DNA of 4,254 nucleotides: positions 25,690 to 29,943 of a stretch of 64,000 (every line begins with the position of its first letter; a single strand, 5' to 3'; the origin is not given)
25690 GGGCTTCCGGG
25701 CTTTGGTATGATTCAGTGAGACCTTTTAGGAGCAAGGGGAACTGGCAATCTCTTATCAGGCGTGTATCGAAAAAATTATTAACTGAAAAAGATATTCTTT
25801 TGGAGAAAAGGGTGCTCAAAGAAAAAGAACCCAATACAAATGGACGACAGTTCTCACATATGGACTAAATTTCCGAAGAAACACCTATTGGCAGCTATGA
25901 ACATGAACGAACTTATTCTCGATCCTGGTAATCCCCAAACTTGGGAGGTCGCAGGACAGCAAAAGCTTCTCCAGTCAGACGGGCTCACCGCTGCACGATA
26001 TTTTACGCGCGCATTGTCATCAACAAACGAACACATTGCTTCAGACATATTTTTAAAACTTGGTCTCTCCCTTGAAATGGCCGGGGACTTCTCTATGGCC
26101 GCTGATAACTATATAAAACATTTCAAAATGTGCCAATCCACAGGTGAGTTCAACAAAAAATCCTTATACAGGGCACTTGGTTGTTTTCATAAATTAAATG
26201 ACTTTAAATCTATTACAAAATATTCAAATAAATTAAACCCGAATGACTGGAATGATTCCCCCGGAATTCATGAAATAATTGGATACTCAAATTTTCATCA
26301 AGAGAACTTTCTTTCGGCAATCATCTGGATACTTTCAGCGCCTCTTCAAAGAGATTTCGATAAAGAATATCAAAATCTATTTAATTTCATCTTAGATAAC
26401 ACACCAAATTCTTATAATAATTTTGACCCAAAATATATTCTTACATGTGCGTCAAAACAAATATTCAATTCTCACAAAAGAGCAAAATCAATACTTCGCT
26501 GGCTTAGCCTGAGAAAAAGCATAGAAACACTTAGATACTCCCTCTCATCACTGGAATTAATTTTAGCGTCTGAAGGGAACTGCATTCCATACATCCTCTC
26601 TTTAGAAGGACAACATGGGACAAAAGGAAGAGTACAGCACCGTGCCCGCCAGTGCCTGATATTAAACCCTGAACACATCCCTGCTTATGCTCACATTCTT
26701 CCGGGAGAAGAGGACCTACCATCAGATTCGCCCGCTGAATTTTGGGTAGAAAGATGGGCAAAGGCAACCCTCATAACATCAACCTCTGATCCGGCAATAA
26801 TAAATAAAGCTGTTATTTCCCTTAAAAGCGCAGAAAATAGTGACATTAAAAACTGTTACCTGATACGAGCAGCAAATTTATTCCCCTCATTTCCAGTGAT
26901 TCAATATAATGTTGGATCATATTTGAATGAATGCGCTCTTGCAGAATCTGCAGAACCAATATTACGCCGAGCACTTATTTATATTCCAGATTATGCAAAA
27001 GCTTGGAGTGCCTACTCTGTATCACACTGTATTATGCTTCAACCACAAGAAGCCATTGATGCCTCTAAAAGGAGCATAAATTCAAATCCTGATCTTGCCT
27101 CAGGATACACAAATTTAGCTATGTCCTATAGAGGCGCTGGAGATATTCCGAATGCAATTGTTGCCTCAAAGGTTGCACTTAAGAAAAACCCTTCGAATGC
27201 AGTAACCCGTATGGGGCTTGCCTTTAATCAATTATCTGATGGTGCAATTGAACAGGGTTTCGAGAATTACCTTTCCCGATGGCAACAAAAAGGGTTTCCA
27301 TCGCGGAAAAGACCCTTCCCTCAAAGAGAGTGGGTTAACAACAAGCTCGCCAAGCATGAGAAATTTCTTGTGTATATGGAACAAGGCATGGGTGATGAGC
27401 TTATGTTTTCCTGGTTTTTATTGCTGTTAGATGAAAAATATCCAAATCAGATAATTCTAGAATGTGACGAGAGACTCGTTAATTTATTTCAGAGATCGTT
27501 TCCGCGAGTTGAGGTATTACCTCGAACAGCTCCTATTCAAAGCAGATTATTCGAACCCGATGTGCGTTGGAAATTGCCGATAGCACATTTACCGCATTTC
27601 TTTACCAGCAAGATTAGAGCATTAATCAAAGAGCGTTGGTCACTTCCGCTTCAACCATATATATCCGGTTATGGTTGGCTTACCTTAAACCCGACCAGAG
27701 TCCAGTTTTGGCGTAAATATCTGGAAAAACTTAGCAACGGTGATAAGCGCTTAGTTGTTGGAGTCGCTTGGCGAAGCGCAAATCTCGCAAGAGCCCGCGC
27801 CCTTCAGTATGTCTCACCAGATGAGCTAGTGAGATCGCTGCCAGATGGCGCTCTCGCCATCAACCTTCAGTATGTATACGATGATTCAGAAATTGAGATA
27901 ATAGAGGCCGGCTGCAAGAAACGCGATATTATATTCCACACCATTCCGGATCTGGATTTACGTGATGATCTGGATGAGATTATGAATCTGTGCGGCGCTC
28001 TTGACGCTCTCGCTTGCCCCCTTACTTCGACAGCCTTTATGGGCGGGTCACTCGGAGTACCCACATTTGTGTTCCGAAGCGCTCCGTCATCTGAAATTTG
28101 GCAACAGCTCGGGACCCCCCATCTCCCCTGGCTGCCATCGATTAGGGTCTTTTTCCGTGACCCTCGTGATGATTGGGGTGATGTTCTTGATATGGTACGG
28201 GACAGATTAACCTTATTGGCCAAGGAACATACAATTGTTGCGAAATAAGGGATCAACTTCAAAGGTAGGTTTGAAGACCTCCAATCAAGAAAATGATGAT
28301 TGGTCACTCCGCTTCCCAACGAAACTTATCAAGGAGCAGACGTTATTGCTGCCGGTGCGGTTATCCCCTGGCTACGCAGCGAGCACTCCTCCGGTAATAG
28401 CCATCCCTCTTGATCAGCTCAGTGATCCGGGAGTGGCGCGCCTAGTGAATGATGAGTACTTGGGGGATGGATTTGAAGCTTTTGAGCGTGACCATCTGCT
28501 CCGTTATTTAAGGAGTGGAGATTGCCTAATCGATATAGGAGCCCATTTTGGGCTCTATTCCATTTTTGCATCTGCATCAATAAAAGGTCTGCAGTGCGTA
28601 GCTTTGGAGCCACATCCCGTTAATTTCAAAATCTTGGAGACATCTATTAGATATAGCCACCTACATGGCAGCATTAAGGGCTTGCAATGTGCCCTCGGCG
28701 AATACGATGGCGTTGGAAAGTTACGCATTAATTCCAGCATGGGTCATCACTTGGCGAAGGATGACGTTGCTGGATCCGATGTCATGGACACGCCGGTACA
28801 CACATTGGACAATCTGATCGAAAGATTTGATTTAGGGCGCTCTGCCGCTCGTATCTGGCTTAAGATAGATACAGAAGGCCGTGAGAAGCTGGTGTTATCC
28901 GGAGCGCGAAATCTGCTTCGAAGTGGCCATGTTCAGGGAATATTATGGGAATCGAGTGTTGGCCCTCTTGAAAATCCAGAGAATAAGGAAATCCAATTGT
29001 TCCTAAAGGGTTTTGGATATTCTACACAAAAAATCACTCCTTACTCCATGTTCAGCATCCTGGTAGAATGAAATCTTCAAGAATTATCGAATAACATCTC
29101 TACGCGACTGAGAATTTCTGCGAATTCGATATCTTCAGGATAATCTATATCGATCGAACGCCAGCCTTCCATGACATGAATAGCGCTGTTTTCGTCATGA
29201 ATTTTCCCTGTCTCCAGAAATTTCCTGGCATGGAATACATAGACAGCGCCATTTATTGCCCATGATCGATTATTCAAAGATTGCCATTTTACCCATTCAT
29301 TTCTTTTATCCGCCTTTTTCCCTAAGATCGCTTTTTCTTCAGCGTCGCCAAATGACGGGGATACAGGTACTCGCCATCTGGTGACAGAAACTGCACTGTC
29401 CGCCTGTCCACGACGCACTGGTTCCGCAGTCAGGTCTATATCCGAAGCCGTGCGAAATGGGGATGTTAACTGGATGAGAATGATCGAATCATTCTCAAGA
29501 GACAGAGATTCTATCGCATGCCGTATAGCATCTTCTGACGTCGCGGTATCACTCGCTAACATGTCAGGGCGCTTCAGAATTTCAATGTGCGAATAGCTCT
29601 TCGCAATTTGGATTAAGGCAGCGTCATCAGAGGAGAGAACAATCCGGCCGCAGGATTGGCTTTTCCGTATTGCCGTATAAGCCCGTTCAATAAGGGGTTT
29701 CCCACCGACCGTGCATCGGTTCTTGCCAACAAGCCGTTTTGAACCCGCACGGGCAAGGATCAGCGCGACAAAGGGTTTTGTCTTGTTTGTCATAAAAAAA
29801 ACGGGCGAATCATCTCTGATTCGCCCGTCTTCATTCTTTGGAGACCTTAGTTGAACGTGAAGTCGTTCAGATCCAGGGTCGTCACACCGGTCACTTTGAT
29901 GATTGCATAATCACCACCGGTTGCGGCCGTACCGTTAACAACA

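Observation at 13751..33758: Five paralogous TPR + GT9-like glycosyltransferases wrapped around a type I secretion system and its RTX protein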

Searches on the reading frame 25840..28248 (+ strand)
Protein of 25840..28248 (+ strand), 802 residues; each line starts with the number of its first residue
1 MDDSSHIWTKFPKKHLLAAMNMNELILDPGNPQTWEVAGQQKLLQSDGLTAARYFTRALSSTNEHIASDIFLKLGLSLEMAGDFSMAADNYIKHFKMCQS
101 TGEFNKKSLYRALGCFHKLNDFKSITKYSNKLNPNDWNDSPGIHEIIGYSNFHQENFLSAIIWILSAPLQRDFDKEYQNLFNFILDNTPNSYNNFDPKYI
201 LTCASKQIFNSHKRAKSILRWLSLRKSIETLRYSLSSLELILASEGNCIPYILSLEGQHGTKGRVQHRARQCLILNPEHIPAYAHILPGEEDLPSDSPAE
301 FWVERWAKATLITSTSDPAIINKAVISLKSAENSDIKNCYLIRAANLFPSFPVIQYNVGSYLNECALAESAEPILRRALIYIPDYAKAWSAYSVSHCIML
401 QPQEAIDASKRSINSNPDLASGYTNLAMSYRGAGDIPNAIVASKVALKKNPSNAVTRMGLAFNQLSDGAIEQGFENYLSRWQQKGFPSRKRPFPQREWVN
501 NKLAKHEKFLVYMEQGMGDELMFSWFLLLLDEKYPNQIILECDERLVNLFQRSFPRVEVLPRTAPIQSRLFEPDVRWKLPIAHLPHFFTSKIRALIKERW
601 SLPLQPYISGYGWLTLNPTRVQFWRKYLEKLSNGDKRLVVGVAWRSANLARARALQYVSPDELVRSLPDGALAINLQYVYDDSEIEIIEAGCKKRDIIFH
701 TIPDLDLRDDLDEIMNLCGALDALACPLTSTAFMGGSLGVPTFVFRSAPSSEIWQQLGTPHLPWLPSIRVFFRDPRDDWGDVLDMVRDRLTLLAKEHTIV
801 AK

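Call 3: search_protein_families(library=pfam, proteins=[window:25840-28248:+], max_evalue=0.01)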
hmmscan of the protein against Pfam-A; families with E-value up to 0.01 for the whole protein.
window:25840-28248:+ (802 aa): 4 families
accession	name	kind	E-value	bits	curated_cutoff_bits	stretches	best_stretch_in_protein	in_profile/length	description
PF23914.1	TPR_CcmH_CycH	-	4.1e-06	27.2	42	1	375-476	39-143/158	Cytochrome c-type biogenesis protein H TPR domain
PF07719.23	TPR_2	-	0.0015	19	27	0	421-453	2-34/34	Tetratricopeptide repeat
PF13424.12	TPR_12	-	0.0058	17.2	30.1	0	403-442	27-67/77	Tetratricopeptide repeat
PF00515.34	TPR_1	-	0.0093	16.2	27.8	0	420-453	1-34/34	Tetratricopeptide repeat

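Call 6: search_protein_families(library=ncbifam, proteins=[window:25840-28248:+], max_evalue=0.01)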
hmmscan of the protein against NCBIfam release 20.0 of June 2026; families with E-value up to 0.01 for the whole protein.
window:25840-28248:+ (802 aa): 3 families
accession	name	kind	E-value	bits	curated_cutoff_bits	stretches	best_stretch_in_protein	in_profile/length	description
NF007302.0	PRK09782.1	equivalog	2.3e-06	25.9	1223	1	393-503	586-693/990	phage receptor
TIGR02521.1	type_IV_pilW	equivalog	4.7e-06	26.3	154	0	418-477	29-88/234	type IV pilus biogenesis/stability protein PilW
TIGR02917.1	PEP_TPR_lipo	equivalog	4.6e-05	21.5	312.2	1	354-473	58-178/899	XrtA/PEP-CTERM system TPR-repeat protein PrsT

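Call 73: find_homologous_proteins(query=window:25840-28248:+, max_evalue=1e-10)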
Query window:25840-28248:+ (802 aa): 19 proteins with E <= 1e-10 among 8000 candidates.
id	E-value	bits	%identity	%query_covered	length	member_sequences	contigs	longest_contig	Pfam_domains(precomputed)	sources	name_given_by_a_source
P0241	0.0e+0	1868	100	100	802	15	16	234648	PF23914.2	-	-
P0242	0.0e+0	1242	69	97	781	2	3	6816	PF23914.2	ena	-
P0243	0.0e+0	1234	69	97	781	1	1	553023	PF23914.2,PF00515.35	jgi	jgi:tetratricopeptide (TPR) repeat protein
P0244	0.0e+0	1232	69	97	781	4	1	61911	PF13431.13,PF23914.2,PF00515.35,PF07719.24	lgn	-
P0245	0.0e+0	1225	68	97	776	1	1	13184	PF13431.13,PF23914.2,PF00515.35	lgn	-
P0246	0.0e+0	1064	62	93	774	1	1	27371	PF13431.13,PF13424.13,PF13428.13,PF07719.24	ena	-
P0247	1.6e-247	842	51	98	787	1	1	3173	PF14559.13,PF13432.13,PF13428.13,PF07719.24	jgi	jgi:tetratricopeptide (TPR) repeat protein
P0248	2.2e-239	815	49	96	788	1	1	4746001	PF23914.2,PF00515.35,PF13428.13,PF07719.24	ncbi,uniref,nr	ncbi:tetratricopeptide repeat protein [Nisaea acidiphila]|uniref:Tetratricopeptide repeat protein n=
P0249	2.8e-238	811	48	97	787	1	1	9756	PF14559.13,PF13431.13,PF23914.2,PF00515.35,PF13176.13,PF13432.13,PF13428.13,PF13181.13,PF07719.24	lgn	-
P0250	2.2e-206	706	43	94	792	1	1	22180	PF13428.13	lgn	-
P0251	2.0e-205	702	44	97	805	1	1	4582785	-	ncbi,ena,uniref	ncbi:hypothetical protein [Nisaea sp.]|uniref:hypothetical protein n=1 Tax=Nisaea sp. TaxID=2024842 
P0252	1.4e-200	686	43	96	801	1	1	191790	-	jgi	-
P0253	2.7e-195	669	42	96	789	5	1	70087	PF00515.35,PF07719.24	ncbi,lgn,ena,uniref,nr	ncbi:MAG: hypothetical protein JJ959_16835 [Nisaea sp.]|uniref:hypothetical protein n=1 Tax=Nisaea s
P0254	1.7e-193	663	42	95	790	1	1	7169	PF07719.24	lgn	-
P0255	2.4e-193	663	42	95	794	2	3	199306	-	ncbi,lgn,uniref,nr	ncbi:hypothetical protein [Nisaea sp.]|uniref:hypothetical protein n=1 Tax=Nisaea sp. TaxID=2024842 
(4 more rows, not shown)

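Call 74: find_encoding_contigs(protein=P0243, flank=10000, max_places=1)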
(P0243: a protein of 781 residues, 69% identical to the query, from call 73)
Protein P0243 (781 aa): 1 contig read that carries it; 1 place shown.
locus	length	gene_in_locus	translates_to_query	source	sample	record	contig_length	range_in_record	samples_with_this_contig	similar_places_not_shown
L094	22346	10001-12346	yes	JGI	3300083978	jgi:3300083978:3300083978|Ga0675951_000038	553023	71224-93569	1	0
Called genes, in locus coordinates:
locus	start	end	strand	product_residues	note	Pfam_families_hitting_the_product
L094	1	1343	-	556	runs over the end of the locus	PF20706:GT4-conflict (weak), PF00534:Glycos_transf_1, PF13692:Glyco_trans_1_4, PF13524:Glyco_trans_1_2 (faint)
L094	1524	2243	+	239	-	-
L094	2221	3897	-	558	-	PF13428:TPR_14 (faint), PF14559:TPR_19 (faint)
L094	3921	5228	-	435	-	PF12000:Glyco_trans_4_3, PF00534:Glycos_transf_1, PF13692:Glyco_trans_1_4, PF13524:Glyco_trans_1_2 (weak)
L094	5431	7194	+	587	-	PF00664:ABC_membrane, PF00005:ABC_tran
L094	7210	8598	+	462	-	PF25919:BSH_CusB (faint), PF00364:Biotin_lipoyl (faint), PF25917:BSH_RND (faint), PF25984:BSH_YknX (weak), PF25994:HH_AprE, PF26002:Beta-barrel_AprE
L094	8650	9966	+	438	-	PF00515:TPR_1 (faint)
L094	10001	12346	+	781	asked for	PF23914:TPR_CcmH_CycH (faint), PF00515:TPR_1 (faint)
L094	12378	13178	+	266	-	PF05050:Methyltransf_21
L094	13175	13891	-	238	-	PF02348:CTP_transf_3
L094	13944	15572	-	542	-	-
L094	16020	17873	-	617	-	PF13371:TPR_9 (faint), PF13428:TPR_14 (faint), PF14559:TPR_19 (faint), PF13431:TPR_17 (faint)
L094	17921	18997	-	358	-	PF01408:GFO_IDH_MocA, PF03447:NAD_binding_3 (weak), PF02894:GFO_IDH_MocA_C, PF22725:GFO_IDH_MocA_C3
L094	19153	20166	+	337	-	PF01073:3Beta_HSD, PF01370:Epimerase, PF04321:RmlD_sub_bind, PF05368:NmrA, PF16363:GDP_Man_Dehyd, PF13460:NAD_binding_10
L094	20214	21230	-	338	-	PF01073:3Beta_HSD, PF01370:Epimerase, PF02719:Polysacc_synt_2, PF04321:RmlD_sub_bind, PF16363:GDP_Man_Dehyd, PF07993:NAD_binding_4 (faint), PF13460:NAD_binding_10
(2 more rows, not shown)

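Call 75: find_encoding_contigs(protein=P0248, flank=10000, max_places=1)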
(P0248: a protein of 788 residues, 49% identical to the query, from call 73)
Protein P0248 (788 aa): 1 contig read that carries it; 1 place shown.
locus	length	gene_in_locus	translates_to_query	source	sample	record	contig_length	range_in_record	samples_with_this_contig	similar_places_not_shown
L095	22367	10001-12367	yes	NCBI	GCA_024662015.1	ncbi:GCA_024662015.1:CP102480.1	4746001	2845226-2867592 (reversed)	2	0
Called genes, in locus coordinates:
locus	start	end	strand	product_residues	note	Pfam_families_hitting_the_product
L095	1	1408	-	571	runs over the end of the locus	PF20706:GT4-conflict, PF00534:Glycos_transf_1, PF13692:Glyco_trans_1_4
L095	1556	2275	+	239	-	-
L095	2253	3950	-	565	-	PF13428:TPR_14 (faint), PF14559:TPR_19 (weak)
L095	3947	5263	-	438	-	PF13439:Glyco_transf_4 (faint), PF12000:Glyco_trans_4_3, PF00534:Glycos_transf_1, PF13692:Glyco_trans_1_4, PF13524:Glyco_trans_1_2 (weak)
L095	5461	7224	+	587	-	PF00664:ABC_membrane, PF00005:ABC_tran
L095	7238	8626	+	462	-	PF25917:BSH_RND (faint), PF25919:BSH_CusB (weak), PF25973:BSH_CzcB (faint), PF25984:BSH_YknX (faint), PF25994:HH_AprE, PF26002:Beta-barrel_AprE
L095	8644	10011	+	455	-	PF13176:TPR_7 (faint), PF13428:TPR_14 (faint), PF13432:TPR_16 (faint), PF07719:TPR_2 (faint), PF13424:TPR_12 (faint), PF14559:TPR_19 (faint)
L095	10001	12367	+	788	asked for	PF07719:TPR_2 (faint), PF13428:TPR_14 (faint), PF23914:TPR_CcmH_CycH (faint), PF00515:TPR_1 (faint)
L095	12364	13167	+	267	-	PF02475:TRM5-TYW2_MTfase (weak), PF05050:Methyltransf_21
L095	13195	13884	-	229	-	PF02348:CTP_transf_3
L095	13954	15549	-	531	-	-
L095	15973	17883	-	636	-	PF13428:TPR_14 (faint), PF00515:TPR_1 (faint), PF07719:TPR_2 (faint), PF13432:TPR_16 (faint), PF14559:TPR_19 (faint), PF13181:TPR_8 (faint), PF13374:TPR_10 (faint), PF13424:TPR_12 (faint), +1 more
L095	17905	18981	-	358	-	PF01408:GFO_IDH_MocA, PF02894:GFO_IDH_MocA_C, PF22725:GFO_IDH_MocA_C3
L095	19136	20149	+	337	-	PF01073:3Beta_HSD, PF01370:Epimerase, PF04321:RmlD_sub_bind, PF05368:NmrA (weak), PF16363:GDP_Man_Dehyd, PF13460:NAD_binding_10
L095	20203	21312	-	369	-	PF01073:3Beta_HSD, PF01370:Epimerase, PF02719:Polysacc_synt_2, PF04321:RmlD_sub_bind (weak), PF05368:NmrA, PF07993:NAD_binding_4 (faint), PF13460:NAD_binding_10, PF16363:GDP_Man_Dehyd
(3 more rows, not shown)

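Call 76: find_encoding_contigs(protein=P0251, flank=10000, max_places=1)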
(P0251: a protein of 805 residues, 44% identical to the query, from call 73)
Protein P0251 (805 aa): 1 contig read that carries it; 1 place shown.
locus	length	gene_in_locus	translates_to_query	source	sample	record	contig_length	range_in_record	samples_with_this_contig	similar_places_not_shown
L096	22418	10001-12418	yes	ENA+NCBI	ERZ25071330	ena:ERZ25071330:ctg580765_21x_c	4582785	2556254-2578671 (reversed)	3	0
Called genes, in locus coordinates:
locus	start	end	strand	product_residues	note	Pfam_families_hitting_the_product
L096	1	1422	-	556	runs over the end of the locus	PF20706:GT4-conflict (weak), PF00534:Glycos_transf_1, PF13692:Glyco_trans_1_4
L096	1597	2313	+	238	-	-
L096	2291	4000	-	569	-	PF13428:TPR_14 (faint), PF14559:TPR_19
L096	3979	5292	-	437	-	PF12000:Glyco_trans_4_3, PF00534:Glycos_transf_1, PF13692:Glyco_trans_1_4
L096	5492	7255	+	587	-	PF00664:ABC_membrane, PF00005:ABC_tran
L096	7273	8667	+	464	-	PF00364:Biotin_lipoyl (faint), PF25917:BSH_RND (weak), PF25973:BSH_CzcB (faint), PF25984:BSH_YknX, PF25994:HH_AprE, PF26002:Beta-barrel_AprE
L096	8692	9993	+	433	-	PF07719:TPR_2 (faint), PF13428:TPR_14 (faint), PF13432:TPR_16 (faint), PF14559:TPR_19 (faint), PF01075:Glyco_transf_9 (weak)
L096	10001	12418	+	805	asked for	-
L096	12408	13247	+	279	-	PF05050:Methyltransf_21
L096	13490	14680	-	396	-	PF13489:Methyltransf_23, PF13847:Methyltransf_31, PF08241:Methyltransf_11, PF08242:Methyltransf_12, PF13649:Methyltransf_25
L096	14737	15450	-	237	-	PF02348:CTP_transf_3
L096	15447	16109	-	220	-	-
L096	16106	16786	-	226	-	PF00535:Glycos_transf_2, PF13641:Glyco_tranf_2_3 (weak)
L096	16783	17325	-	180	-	PF08666:SAF (weak)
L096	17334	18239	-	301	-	PF08501:Shikimate_dh_N, PF01488:Shikimate_DH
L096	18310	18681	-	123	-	PF00903:Glyoxalase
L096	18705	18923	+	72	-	-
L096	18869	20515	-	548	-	PF00672:HAMP (faint), PF00990:GGDEF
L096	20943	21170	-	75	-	-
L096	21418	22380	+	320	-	PF01022:HTH_5, PF12802:MarR_2, PF12840:HTH_20, PF13489:Methyltransf_23, PF01209:Ubie_methyltran, PF05175:MTS, PF13847:Methyltransf_31, PF08241:Methyltransf_11, +3 more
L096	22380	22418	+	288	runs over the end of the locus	PF02219:MTHFR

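Call 90: find_encoding_contigs(protein=P0246, flank=10000, max_places=1)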
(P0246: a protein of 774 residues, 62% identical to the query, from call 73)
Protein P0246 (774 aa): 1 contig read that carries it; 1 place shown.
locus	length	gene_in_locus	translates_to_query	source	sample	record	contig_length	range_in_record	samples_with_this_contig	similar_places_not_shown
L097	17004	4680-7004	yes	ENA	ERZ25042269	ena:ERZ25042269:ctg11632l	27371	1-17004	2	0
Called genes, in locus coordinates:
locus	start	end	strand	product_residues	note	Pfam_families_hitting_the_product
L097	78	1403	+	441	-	PF00664:ABC_membrane, PF00005:ABC_tran (weak)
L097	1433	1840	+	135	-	PF00005:ABC_tran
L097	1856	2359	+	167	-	PF25984:BSH_YknX (weak)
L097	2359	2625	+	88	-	PF25994:HH_AprE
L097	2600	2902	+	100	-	PF25994:HH_AprE (weak)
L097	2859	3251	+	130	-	PF26002:Beta-barrel_AprE (faint)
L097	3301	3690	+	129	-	PF13432:TPR_16 (faint), PF07719:TPR_2 (faint), PF13428:TPR_14 (faint)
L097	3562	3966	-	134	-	-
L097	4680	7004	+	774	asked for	PF07719:TPR_2 (faint), PF13424:TPR_12 (faint), PF13428:TPR_14 (faint), PF13431:TPR_17 (faint)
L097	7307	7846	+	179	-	PF05050:Methyltransf_21 (weak)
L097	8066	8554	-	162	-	PF02348:CTP_transf_3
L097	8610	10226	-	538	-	-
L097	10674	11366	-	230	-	-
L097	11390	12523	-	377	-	PF13428:TPR_14 (faint), PF13432:TPR_16 (faint), PF14559:TPR_19 (faint), PF13431:TPR_17 (faint)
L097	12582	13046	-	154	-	-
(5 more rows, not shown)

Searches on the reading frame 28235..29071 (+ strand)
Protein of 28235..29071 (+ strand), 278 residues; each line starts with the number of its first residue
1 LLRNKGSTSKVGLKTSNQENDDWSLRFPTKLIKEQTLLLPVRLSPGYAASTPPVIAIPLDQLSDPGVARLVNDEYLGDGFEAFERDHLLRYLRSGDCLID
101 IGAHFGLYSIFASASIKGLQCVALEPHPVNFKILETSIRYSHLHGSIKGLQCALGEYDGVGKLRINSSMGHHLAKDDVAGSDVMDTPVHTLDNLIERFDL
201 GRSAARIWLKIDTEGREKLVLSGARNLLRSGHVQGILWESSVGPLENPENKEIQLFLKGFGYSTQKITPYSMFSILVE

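Call 3: search_protein_families(library=pfam, proteins=[window:28235-29071:+], max_evalue=0.01)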
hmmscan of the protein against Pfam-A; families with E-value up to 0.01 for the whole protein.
window:28235-29071:+ (278 aa): 2 families
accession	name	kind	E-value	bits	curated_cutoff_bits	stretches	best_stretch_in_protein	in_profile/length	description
PF05050.19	Methyltransf_21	-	2e-11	44.8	22.7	1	100-263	1-172/173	Methyltransferase FkbM domain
PF02475.24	TRM5-TYW2_MTfase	-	0.0085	16.5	28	0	84-151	26-93/164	TRM5/TYW2 methyltransferase domain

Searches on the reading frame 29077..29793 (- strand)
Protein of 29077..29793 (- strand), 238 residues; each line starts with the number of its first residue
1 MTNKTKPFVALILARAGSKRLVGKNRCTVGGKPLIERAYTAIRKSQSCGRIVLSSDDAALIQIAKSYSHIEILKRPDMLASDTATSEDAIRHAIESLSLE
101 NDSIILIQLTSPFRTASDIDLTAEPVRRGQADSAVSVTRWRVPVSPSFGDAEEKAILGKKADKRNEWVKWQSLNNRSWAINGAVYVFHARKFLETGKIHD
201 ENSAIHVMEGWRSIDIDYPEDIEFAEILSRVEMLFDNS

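Call 3: search_protein_families(library=pfam, proteins=[window:29077-29793:-], max_evalue=0.01)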
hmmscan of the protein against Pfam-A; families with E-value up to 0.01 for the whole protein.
window:29077-29793:- (238 aa): 3 families
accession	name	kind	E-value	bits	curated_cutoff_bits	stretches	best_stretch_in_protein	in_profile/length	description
PF02348.25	CTP_transf_3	-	8e-18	65.5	22.6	1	9-136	1-121/217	Cytidylyltransferase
PF12804.13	NTP_transf_3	-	0.0059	17.2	27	1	11-139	2-124/160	MobA-like NTP transferase domain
PF01128.25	IspD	-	0.0078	16.4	27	1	22-123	18-114/221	2-C-methyl-D-erythritol 4-phosphate cytidylyltransferase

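Call 6: search_protein_families(library=ncbifam, proteins=[window:29077-29793:-], max_evalue=0.01)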
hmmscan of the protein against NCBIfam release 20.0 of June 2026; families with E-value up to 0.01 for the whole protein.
window:29077-29793:- (238 aa): 7 families
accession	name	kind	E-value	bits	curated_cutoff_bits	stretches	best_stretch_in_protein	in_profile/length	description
TIGR03584.1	PseF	equivalog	1.5e-30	106.5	205.7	1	9-228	1-219/222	pseudaminic acid cytidylyltransferase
NF003952.0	PRK05450.1-5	subfamily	1.1e-13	50.9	193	1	8-133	3-122/250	3-deoxy-manno-octulosonate cytidylyltransferase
NF003950.0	PRK05450.1-3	subfamily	5.2e-11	42.3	234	1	9-128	4-119/248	3-deoxy-manno-octulosonate cytidylyltransferase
NF009905.0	PRK13368.1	subfamily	3.9e-10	39.5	255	1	8-138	3-123/243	3-deoxy-manno-octulosonate cytidylyltransferase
NF003948.0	PRK05450.1-1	equivalog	3.2e-08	33.1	281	1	8-138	6-132/248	3-deoxy-manno-octulosonate cytidylyltransferase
TIGR00466.1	kdsB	equivalog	3.9e-07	29.7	155.2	1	8-116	3-106/241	3-deoxy-manno-octulosonate cytidylyltransferase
NF001457.0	PRK00317.1-3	equivalog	0.0097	15.4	164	0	11-63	5-58/200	molybdenum cofactor guanylyltransferase MobA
